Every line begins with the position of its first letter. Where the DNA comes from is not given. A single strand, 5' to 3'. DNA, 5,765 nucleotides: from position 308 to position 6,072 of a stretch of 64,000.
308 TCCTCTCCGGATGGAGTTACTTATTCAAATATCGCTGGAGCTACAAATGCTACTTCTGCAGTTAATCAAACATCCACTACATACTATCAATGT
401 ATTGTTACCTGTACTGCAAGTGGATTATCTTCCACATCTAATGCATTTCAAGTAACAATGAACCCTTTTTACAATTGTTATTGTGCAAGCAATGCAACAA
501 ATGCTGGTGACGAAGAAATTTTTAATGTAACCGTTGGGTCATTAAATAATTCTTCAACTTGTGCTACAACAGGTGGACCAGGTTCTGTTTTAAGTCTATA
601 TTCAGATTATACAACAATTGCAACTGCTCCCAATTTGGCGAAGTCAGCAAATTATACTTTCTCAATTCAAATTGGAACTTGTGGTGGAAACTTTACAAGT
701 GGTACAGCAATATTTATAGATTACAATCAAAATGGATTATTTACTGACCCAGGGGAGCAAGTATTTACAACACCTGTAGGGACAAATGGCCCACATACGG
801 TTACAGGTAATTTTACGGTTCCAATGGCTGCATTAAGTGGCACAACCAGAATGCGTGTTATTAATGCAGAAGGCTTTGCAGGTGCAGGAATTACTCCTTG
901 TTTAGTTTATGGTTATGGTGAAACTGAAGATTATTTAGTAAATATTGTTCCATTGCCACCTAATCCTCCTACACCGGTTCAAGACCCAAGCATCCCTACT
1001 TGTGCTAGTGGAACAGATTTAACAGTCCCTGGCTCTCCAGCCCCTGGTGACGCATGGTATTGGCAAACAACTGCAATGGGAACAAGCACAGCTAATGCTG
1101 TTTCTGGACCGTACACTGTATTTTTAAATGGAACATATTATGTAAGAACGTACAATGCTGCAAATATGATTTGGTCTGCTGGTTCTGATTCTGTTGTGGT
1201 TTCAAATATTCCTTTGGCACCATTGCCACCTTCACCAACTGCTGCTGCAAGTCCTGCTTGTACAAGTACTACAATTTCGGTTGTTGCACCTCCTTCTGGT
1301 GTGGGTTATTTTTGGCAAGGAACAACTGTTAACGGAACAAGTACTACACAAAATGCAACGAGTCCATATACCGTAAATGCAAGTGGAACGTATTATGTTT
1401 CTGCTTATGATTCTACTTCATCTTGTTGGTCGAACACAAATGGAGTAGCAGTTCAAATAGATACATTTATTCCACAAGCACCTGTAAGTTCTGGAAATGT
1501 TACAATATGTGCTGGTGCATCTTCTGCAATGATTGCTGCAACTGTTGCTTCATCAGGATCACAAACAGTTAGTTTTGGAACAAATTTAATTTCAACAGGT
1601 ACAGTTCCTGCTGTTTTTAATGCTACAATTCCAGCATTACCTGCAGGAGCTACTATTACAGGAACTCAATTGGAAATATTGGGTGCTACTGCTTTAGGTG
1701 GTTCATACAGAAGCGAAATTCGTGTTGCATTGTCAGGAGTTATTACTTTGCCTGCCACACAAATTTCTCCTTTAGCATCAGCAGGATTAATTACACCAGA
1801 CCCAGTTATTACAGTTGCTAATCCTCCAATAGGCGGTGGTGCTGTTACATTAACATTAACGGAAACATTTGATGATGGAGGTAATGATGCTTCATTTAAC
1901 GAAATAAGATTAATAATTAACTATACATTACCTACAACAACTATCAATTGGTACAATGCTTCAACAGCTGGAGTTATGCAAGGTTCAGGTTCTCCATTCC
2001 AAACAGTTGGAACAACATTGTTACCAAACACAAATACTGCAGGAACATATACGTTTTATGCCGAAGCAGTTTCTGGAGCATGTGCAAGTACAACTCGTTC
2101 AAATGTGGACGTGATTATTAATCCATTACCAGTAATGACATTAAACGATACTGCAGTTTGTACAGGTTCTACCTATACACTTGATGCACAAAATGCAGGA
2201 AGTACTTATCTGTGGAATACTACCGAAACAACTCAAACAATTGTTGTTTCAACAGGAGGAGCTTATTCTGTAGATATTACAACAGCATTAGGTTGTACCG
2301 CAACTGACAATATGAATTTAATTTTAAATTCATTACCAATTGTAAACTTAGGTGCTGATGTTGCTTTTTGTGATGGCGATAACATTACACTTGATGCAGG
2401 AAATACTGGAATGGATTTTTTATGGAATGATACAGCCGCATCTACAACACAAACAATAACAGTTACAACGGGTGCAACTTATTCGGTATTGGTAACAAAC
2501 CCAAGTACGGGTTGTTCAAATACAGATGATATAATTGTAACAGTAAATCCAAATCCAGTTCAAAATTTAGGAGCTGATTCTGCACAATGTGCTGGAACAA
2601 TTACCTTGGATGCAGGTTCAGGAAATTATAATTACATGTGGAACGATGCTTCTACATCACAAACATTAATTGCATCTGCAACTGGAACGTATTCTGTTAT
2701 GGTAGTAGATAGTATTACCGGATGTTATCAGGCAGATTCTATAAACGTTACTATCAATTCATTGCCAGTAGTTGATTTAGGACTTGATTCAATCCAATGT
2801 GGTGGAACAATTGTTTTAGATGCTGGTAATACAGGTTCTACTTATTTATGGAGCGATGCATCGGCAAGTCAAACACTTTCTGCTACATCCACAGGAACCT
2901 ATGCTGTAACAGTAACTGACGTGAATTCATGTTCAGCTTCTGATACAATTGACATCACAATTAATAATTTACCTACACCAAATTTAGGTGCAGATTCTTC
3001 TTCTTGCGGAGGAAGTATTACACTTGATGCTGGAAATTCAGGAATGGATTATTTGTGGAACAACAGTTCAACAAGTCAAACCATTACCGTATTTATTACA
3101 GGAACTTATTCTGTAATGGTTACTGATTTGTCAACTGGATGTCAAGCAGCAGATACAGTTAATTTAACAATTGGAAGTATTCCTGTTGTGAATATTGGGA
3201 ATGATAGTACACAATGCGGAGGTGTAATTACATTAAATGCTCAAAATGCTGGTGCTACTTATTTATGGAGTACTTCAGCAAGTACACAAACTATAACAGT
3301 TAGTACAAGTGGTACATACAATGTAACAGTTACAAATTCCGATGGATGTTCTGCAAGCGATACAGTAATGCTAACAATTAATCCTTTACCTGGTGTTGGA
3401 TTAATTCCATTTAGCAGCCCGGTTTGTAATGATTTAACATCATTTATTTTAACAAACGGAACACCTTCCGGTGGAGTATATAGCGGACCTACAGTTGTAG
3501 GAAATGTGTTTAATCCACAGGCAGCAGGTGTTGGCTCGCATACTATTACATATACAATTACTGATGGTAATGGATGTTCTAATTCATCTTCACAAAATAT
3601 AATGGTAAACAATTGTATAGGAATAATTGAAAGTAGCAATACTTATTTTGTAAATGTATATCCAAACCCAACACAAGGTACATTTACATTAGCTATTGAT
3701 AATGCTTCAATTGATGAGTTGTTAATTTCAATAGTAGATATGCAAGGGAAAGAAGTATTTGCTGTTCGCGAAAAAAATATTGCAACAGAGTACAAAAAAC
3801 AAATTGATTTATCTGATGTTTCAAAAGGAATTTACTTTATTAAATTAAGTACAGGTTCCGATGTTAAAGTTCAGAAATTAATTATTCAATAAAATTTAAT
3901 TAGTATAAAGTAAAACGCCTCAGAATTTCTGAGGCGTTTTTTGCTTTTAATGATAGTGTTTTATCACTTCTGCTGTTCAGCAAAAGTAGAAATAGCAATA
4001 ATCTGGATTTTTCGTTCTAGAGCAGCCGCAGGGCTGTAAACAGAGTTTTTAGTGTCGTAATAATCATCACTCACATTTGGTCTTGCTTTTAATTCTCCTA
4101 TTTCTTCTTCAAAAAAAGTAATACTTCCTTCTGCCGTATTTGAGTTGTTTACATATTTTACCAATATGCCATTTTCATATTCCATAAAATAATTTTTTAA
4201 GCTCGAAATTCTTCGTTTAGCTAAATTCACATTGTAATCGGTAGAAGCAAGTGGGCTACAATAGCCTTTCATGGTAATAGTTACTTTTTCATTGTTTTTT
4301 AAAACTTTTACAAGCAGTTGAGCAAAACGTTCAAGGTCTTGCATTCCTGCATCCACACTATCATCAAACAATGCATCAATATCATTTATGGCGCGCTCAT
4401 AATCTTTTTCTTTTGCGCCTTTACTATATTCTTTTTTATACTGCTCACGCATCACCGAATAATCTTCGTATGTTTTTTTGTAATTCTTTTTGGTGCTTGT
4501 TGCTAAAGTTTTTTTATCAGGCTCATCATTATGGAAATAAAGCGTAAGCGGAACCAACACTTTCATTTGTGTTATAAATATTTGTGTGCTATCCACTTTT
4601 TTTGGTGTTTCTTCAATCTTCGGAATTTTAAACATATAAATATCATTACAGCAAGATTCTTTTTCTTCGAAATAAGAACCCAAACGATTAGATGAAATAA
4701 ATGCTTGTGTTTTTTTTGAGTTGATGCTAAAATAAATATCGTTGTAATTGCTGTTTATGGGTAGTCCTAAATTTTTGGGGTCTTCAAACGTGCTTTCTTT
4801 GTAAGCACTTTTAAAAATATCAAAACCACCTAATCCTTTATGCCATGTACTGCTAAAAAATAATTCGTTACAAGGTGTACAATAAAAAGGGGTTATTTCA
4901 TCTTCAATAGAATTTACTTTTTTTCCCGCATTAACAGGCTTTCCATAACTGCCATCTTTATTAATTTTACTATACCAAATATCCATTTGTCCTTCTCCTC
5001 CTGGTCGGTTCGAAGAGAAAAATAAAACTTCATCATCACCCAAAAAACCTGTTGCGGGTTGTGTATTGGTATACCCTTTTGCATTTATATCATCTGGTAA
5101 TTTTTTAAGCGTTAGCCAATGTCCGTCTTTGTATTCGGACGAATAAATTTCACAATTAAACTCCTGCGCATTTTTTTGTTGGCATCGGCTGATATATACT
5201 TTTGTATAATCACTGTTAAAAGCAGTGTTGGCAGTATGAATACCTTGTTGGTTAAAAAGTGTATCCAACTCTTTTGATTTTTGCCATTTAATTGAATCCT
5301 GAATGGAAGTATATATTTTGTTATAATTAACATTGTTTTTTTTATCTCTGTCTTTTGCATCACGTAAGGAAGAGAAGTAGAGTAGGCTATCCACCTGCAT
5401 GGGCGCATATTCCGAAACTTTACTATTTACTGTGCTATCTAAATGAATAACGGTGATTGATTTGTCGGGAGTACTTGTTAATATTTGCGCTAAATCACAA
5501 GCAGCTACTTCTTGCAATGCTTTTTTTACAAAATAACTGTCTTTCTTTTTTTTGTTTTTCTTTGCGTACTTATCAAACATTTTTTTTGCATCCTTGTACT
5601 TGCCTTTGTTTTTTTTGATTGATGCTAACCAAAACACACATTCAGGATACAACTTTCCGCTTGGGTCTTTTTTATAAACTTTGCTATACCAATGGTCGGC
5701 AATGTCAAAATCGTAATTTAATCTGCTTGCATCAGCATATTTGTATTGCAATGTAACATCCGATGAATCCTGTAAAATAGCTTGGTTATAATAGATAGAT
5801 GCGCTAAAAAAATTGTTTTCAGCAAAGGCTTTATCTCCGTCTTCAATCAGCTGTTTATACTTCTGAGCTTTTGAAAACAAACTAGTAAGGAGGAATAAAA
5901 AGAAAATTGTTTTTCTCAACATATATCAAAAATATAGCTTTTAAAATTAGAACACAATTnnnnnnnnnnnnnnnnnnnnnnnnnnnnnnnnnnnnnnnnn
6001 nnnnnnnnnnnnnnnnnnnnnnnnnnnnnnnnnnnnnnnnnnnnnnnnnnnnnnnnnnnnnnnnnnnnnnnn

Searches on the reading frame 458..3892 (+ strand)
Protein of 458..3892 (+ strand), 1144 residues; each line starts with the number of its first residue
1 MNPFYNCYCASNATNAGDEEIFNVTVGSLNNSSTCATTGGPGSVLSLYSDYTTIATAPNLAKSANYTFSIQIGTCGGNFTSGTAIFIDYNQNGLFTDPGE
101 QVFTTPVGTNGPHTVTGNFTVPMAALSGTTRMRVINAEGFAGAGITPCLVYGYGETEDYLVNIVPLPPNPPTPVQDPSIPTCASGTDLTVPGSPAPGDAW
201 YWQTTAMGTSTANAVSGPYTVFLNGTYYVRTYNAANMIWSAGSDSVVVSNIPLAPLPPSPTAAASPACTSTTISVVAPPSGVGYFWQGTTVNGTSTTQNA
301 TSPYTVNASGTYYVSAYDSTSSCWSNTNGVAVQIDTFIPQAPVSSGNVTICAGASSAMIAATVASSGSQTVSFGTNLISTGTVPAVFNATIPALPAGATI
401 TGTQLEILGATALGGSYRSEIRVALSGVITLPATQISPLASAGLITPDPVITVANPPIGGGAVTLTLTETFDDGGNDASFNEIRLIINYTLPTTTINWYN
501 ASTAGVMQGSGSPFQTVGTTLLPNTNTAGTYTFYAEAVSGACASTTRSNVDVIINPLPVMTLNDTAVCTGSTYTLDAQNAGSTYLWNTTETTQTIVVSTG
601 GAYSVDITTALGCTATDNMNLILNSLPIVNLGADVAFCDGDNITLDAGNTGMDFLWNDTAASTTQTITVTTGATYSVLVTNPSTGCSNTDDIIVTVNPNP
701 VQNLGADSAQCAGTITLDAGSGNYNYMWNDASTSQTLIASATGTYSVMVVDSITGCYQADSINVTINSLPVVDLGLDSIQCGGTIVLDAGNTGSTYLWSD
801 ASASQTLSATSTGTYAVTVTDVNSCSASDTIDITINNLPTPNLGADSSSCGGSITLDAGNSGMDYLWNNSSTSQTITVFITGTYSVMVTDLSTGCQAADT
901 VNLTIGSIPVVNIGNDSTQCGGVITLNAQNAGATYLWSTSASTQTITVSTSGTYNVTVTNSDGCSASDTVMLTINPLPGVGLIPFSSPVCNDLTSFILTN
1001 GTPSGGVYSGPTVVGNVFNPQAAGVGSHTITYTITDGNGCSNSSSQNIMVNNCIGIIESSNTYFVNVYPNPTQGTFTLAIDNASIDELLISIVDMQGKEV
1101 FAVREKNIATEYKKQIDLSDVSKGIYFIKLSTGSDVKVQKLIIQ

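Call 57: search_protein_families(library=pfam, proteins=[window:458-3892:+], max_evalue=0.0001)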
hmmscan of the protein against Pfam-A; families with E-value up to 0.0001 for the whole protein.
window:458-3892:+ (1144 aa): 5 families
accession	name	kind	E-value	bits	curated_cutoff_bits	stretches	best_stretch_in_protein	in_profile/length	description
PF19081.6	Ig_7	-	1.6e-18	67.2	27.3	1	486-556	21-84/84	Ig-like domain CHU_C associated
PF18962.6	Por_Secre_tail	-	3.8e-18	66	27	1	1067-1143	1-75/75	Secretion system C-terminal sorting domain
PF20009.4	GEVED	-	1.5e-17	64.6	24.4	1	84-162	3-78/78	GEVED domain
PF08329.16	ChitinaseA_N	-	2.6e-07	30.8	21.2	0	940-988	71-121/133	Chitinase A, N-terminal domain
PF04862.18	DUF642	-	1.5e-06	28.5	27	0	782-837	47-102/157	Protein of unknown function (DUF642)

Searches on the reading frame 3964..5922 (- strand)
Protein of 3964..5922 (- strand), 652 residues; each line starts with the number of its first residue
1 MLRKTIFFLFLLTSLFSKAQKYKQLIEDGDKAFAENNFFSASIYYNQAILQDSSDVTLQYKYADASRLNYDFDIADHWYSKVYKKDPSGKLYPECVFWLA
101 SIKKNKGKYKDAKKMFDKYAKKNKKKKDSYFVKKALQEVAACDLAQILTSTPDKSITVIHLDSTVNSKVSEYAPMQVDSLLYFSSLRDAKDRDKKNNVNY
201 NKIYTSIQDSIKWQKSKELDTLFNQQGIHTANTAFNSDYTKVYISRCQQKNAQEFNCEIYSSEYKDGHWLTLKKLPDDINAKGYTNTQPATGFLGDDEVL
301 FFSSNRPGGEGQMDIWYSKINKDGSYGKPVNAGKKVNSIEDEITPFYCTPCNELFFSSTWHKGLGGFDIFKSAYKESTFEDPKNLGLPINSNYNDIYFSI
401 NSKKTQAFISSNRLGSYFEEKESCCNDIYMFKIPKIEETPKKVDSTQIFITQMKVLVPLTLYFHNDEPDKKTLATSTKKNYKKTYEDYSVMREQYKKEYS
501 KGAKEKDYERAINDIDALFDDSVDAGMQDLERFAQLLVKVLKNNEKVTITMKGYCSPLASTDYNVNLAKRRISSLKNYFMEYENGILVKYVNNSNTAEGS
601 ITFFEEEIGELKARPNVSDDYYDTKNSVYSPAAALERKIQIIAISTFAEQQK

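Call 3: search_protein_families(library=pfam, proteins=[window:3964-5922:-], max_evalue=0.01)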
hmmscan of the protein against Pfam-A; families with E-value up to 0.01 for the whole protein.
window:3964-5922:- (652 aa): 1 family
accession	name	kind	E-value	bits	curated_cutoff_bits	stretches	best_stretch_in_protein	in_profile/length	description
PF00691.25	OmpA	-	6e-05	23.7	27.2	1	526-585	13-68/98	OmpA family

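Call 16: search_protein_families(library=ncbifam, proteins=[window:3964-5922:-], max_evalue=0.01)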
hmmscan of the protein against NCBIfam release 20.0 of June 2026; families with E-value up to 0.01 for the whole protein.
window:3964-5922:- (652 aa): 8 families
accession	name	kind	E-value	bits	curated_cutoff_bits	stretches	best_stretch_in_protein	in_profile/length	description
NF053607.1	CHU_0125_OmpA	equivalog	6.1e-58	196.8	620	1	5-433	4-412/639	CHU_0125 family OmpA-like outer membrane integrity protein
NF052230.1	T9SS_PorE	exception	3.1e-50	171.1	600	2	7-439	3-424/648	PorE family type IX secretion system protein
TIGR02802.1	Pal_lipo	equivalog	0.00023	21.2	125.35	1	534-581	19-66/104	peptidoglycan-associated lipoprotein Pal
NF053611.1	YiaD_Gzip_OmpA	equivalog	0.00053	19.7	175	1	536-581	123-168/206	YiaD family glycine zipper/OmpA-like lipoprotein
TIGR03789.1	pdsO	hypoth_equivalog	0.00073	19.3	152.2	1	535-581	159-205/243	sortase-associated OmpA-like protein PdsO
NF047726.1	AutTranAdhPGAsTpgA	equivalog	0.00096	18.4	350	1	518-593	159-233/268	trimeric autotransporter adhesin/peptidogylcan-associated protein TpgA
NF053612.1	anchor_PA1041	equivalog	0.0035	17.3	250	1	518-581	134-197/236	PA1041 family peptidoglycan-binding anchor lipoprotein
TIGR02795.1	tol_pal_ybgF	equivalog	0.0042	17.7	90.1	1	64-127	10-73/119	tol-pal system protein YbgF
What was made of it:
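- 3964..5922 (-): PorE-like / CHU_0125-family OmpA-like protein downstream of S1 (context, probably not part of the signalling unit). NCBIfam NF053607 and NF052230, partial hits (call 16).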
